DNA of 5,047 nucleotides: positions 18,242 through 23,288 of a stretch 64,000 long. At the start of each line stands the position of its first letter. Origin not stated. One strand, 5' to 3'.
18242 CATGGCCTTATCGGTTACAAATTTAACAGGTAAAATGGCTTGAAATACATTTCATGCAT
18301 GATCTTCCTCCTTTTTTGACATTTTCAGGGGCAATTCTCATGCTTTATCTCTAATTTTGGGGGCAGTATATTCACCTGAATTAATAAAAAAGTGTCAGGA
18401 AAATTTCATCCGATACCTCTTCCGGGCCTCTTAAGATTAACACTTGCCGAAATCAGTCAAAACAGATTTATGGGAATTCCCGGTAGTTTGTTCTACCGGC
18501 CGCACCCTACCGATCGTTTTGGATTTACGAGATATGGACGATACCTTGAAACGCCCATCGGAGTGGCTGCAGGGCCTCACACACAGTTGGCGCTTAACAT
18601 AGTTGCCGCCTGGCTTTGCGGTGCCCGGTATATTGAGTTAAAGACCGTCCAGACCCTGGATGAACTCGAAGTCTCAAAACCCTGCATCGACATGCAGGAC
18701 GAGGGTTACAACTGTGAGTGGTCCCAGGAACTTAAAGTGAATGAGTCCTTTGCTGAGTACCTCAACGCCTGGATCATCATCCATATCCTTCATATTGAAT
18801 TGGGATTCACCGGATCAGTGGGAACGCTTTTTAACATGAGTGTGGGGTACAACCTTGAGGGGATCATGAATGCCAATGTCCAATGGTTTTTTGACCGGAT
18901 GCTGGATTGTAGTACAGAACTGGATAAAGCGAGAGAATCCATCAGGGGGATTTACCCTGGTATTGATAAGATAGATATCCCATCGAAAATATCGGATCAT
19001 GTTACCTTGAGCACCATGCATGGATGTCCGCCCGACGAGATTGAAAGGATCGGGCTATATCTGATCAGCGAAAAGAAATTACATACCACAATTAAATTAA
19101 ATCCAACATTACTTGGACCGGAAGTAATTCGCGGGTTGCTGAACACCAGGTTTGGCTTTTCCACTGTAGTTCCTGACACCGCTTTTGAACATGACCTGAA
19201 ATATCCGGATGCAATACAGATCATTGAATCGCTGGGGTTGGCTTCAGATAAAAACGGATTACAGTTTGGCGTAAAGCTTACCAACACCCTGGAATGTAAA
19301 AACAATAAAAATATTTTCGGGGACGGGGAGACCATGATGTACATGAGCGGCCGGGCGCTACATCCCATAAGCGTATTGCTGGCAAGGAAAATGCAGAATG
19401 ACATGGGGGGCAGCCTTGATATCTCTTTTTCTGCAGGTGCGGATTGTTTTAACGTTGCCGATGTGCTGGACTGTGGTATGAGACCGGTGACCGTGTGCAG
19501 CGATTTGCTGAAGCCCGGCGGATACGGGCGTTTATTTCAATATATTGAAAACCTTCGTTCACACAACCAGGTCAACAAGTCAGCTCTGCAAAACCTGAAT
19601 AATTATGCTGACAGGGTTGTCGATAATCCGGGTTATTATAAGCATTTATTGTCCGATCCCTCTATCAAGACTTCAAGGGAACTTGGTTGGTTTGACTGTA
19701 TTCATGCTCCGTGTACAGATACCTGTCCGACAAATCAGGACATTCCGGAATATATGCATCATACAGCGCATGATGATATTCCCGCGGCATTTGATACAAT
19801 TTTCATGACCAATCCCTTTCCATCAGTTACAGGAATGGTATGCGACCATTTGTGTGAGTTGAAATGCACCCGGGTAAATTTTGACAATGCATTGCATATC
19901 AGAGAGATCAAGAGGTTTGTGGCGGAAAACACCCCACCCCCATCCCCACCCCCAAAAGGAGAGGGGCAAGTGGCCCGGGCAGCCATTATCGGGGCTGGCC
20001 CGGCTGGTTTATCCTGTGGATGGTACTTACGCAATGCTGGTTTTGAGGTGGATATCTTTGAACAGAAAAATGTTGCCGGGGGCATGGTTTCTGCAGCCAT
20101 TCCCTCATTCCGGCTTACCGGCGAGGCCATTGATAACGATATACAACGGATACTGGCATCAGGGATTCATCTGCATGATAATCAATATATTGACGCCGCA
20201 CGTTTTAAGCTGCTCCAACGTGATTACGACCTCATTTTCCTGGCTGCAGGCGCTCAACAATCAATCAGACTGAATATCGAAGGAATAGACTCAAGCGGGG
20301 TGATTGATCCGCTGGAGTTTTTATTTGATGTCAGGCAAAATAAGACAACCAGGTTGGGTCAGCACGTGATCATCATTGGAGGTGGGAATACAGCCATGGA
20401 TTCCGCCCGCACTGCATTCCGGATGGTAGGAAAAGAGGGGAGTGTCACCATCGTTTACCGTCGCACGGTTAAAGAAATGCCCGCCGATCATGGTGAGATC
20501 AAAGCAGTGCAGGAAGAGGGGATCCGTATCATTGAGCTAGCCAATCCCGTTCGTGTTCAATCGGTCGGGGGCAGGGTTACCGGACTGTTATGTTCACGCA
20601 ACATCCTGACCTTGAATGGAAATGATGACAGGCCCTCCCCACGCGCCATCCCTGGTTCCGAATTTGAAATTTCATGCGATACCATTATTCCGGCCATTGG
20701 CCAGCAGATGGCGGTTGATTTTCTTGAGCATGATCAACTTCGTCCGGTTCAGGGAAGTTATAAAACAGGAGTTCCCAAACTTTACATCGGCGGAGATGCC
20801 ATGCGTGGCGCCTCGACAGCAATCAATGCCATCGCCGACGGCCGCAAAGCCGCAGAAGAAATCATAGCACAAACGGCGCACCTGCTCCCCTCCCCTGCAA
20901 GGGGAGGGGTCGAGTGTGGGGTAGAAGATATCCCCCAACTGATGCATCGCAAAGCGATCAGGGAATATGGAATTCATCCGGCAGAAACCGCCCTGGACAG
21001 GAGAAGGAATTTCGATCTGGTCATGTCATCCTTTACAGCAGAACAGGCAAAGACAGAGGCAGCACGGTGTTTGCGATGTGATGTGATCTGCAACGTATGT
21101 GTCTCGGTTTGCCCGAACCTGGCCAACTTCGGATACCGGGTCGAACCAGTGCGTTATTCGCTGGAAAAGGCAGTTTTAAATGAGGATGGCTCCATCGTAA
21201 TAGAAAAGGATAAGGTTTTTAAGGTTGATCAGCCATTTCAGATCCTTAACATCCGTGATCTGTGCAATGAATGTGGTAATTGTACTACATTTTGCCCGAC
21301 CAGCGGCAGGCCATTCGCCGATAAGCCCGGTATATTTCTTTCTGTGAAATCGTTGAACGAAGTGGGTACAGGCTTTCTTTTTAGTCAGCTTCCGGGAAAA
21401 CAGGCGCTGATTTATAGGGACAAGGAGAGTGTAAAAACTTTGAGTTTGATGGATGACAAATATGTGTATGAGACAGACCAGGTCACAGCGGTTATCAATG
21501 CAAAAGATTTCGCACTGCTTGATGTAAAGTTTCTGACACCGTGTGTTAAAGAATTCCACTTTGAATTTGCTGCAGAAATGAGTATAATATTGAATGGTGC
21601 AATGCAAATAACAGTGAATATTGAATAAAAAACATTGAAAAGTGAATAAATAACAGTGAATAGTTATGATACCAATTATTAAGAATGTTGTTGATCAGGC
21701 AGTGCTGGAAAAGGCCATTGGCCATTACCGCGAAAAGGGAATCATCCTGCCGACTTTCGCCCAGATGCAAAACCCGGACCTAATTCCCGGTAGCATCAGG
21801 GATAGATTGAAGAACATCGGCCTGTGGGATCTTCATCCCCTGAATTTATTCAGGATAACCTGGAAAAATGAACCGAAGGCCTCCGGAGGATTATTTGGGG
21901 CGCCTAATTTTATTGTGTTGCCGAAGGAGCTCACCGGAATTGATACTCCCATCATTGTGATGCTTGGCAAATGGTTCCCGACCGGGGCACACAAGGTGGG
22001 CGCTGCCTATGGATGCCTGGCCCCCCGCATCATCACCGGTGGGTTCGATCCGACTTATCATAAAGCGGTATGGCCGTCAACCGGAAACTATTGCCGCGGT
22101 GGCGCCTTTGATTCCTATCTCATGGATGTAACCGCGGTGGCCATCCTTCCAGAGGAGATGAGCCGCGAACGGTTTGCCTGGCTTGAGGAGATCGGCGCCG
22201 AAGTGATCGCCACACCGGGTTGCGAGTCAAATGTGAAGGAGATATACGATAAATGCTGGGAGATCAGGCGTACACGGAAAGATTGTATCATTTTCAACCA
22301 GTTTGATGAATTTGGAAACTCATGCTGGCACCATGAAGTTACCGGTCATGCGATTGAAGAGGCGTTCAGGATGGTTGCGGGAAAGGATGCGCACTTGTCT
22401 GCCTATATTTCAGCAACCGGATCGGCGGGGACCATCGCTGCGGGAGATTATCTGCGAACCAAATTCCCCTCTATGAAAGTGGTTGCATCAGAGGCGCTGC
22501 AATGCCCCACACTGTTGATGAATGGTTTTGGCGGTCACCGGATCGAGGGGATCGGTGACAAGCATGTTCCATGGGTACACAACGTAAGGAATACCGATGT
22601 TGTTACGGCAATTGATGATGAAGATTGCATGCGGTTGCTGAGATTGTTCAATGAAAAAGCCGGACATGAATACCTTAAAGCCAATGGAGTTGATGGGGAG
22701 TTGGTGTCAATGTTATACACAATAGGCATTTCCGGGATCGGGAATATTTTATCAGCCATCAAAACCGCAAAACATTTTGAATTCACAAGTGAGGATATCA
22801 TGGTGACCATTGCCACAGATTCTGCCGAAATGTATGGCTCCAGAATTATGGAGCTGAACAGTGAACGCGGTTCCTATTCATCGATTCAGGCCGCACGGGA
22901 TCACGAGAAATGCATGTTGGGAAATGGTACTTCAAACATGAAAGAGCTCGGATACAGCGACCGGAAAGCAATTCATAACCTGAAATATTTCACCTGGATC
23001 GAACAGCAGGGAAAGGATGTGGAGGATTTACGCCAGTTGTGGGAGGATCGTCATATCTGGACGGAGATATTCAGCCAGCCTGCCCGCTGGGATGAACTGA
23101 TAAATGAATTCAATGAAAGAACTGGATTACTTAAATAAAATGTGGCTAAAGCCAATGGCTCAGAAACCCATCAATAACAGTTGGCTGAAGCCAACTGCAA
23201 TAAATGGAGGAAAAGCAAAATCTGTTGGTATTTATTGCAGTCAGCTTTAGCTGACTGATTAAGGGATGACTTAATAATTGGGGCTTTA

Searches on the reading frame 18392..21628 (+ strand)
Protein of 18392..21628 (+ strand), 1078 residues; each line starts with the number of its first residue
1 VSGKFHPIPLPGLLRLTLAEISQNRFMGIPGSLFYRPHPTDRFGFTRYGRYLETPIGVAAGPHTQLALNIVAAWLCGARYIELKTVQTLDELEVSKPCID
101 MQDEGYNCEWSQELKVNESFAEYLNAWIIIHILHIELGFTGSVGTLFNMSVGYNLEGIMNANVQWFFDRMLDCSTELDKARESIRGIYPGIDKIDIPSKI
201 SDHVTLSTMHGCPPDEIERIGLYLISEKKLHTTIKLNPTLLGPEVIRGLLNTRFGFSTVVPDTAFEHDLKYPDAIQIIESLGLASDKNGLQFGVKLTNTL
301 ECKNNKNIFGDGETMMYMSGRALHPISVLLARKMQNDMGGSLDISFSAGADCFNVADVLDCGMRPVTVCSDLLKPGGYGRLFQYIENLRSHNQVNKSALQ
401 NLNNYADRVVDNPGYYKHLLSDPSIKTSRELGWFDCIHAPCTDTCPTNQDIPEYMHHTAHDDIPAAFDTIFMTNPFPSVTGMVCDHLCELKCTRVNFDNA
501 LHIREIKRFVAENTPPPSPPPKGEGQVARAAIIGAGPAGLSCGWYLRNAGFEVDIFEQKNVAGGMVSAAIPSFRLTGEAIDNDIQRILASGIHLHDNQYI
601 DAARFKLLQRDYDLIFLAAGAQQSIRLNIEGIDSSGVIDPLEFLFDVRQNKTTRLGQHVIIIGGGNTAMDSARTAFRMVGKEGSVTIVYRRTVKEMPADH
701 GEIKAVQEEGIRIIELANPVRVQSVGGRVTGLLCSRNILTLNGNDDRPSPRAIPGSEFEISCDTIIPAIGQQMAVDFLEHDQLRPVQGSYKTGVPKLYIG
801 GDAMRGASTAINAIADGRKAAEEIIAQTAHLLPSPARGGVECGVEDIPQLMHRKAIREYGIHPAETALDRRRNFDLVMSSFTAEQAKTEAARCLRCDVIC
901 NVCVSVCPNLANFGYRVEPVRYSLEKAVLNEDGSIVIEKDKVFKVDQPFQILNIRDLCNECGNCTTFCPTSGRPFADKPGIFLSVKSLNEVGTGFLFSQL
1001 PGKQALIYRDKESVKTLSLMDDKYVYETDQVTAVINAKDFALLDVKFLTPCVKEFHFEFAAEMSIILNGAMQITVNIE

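Call 19: search_protein_families(library=pfam, proteins=[window:18392-21628:+], max_evalue=0.001)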
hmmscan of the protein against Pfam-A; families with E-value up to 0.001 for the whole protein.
window:18392-21628:+ (1078 aa): 11 families
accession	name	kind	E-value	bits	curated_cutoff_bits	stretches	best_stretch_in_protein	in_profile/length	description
PF07992.20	Pyr_redox_2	-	8.5e-24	84.9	26.1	1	530-817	3-291/291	Pyridine nucleotide-disulphide oxidoreductase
PF14691.11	Fer4_20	-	1e-21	77.2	25.8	2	435-513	26-107/113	Dihydroprymidine dehydrogenase domain II, 4Fe-4S cluster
PF13738.12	Pyr_redox_3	-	8.7e-10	38.8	30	0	653-698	161-204/305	Pyridine nucleotide-disulphide oxidoreductase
PF13450.12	NAD_binding_8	-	1.6e-09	38.4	21.9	1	532-567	1-36/68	NAD(P)-binding Rossmann-like domain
PF01593.30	Amino_oxidase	-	6.7e-07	29.4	19.8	0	538-589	2-49/443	Flavin containing amine oxidoreductase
PF13237.11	Fer4_10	-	1.3e-06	28.7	25.5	1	953-972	4-25/53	4Fe-4S dicluster domain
PF13183.11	Fer4_8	-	2.8e-06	28.2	27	1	890-970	2-66/68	4Fe-4S dicluster domain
PF00070.33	Pyr_redox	-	3.5e-05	24.7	22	0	658-731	1-76/82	Pyridine nucleotide-disulphide oxidoreductase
PF01266.30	DAO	-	0.0002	21.4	27.9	1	530-568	2-48/353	FAD dependent oxidoreductase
PF01946.23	Thi4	-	0.00062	19.5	26.2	0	531-564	21-55/235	Thi4 family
PF00890.30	FAD_binding_2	-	0.00087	19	20.4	1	531-602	3-82/414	FAD binding domain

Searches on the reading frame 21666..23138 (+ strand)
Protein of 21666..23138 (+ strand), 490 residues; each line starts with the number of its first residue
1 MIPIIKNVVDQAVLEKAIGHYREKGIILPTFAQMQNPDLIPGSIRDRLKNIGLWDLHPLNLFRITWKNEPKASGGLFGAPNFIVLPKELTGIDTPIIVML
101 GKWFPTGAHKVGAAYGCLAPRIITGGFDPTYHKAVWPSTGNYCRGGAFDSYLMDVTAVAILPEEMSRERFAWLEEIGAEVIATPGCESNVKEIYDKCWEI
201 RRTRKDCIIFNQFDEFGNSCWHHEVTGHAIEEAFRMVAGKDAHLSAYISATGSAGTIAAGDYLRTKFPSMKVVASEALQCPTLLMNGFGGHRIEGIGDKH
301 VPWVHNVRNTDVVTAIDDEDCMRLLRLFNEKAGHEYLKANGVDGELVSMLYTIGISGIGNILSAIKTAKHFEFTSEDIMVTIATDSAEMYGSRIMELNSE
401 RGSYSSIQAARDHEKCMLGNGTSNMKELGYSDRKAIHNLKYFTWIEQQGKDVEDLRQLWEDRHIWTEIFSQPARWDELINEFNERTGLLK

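Call 19: search_protein_families(library=pfam, proteins=[window:21666-23138:+], max_evalue=0.001)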
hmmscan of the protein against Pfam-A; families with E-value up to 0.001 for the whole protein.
window:21666-23138:+ (490 aa): 1 family
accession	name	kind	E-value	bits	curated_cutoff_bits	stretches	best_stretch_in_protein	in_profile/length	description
PF00291.31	PALP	-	4.6e-13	49.6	35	1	105-333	33-261/295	Pyridoxal-phosphate dependent enzyme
